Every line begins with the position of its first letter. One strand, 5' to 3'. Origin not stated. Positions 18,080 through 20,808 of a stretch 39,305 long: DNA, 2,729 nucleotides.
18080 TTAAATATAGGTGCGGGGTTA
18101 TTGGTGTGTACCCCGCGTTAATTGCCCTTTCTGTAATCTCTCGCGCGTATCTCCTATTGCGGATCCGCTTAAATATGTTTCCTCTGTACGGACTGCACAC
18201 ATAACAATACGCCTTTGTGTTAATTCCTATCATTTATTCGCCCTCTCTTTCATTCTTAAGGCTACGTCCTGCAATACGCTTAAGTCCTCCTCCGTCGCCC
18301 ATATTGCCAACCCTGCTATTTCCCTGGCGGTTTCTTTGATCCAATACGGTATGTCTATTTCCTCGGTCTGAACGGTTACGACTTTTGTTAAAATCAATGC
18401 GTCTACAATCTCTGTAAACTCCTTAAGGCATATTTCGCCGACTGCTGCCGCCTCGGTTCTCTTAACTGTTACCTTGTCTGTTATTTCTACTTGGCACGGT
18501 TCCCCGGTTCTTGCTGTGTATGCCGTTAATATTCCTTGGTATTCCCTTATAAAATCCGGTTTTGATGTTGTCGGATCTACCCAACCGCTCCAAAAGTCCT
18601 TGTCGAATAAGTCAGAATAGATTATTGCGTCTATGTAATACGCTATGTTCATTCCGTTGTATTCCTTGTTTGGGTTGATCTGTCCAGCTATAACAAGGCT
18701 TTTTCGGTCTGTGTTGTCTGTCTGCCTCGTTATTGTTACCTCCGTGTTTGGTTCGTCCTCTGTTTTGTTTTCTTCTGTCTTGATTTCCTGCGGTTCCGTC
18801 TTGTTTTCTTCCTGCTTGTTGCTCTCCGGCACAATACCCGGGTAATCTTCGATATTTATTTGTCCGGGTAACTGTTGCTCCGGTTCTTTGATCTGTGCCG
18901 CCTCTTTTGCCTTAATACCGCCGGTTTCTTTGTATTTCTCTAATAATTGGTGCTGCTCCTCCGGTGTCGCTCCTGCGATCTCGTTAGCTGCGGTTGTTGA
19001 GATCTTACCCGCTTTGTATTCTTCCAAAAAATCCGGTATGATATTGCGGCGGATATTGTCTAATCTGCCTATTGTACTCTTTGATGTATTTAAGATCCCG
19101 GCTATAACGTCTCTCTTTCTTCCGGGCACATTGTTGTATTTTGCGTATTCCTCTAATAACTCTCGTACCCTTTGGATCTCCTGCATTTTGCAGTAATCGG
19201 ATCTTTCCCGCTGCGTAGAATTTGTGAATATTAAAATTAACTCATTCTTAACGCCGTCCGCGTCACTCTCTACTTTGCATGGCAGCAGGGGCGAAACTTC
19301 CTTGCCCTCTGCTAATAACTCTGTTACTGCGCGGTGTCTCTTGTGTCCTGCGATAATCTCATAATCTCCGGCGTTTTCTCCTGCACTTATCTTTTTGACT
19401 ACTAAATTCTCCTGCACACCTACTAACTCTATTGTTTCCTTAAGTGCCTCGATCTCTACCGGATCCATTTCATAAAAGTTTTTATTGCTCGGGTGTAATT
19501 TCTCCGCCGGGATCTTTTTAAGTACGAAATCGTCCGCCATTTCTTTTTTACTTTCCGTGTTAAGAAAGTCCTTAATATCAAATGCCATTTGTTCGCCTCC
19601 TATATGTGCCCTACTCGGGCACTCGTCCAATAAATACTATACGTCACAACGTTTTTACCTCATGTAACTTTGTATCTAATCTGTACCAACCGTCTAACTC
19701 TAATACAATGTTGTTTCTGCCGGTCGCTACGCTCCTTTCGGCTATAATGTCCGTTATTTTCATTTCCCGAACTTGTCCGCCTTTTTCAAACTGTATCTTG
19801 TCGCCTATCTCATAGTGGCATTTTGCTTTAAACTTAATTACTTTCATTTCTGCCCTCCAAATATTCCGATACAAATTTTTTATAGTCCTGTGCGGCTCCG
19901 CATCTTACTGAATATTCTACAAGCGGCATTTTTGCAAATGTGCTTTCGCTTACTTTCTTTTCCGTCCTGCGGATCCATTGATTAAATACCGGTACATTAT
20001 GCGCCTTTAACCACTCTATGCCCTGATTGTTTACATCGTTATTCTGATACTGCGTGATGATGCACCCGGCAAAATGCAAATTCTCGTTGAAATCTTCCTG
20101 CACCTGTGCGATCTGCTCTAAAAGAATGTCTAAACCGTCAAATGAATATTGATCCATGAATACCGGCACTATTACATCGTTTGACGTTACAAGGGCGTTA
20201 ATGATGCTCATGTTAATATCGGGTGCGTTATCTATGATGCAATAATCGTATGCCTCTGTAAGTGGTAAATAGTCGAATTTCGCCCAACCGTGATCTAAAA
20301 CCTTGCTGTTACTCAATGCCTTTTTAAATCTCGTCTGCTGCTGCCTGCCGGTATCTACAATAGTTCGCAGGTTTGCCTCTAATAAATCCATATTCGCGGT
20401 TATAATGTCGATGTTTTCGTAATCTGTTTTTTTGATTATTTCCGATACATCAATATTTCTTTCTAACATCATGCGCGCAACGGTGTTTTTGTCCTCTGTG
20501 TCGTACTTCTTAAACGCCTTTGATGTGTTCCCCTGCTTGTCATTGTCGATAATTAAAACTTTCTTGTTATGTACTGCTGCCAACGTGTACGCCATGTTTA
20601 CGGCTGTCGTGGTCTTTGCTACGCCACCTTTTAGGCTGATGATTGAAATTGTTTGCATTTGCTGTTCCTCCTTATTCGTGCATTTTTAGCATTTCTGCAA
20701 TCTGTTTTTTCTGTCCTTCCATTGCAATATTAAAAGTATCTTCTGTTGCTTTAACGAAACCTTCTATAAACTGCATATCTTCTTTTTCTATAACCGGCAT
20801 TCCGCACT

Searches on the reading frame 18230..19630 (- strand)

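Call 35: search_protein_families(library=pfam, proteins=[window:18230-19630:-], max_evalue=0.001)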
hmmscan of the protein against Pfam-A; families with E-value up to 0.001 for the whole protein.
window:18230-19630:- (466 aa): 1 family
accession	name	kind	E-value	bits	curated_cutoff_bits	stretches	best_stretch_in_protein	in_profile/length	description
PF02195.25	ParB_N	-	5.7e-06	26.7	26.3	1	38-104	4-67/95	ParB N-terminal domain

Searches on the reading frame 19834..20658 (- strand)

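Call 35: search_protein_families(library=pfam, proteins=[window:19834-20658:-], max_evalue=0.001)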
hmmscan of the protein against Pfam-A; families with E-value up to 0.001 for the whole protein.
window:19834-20658:- (274 aa): 6 families
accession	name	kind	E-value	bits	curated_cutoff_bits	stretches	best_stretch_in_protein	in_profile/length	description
PF13614.12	AAA_31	-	5.7e-40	137.6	27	1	1-195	1-176/177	AAA domain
PF01656.29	CbiA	-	1.5e-20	73.9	25.4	1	4-234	1-114/125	CobQ/CobB/MinD/ParA nucleotide binding domain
PF02374.21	ArsA_ATPase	-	2.9e-07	30.4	24.3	1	6-146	5-134/305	Anion-transporting ATPase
PF10609.15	ParA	-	9.2e-07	29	27.1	1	2-115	4-104/246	NUBPL iron-transfer P-loop NTPase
PF00142.24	Fer4_NifH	-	0.00043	20.3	25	0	9-77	7-76/271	4Fe-4S iron sulfur cluster binding proteins, NifH/frxC family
PF06564.18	CBP_BcsQ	-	0.0006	19.8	21.3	0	1-259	1-226/234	Cellulose biosynthesis protein BcsQ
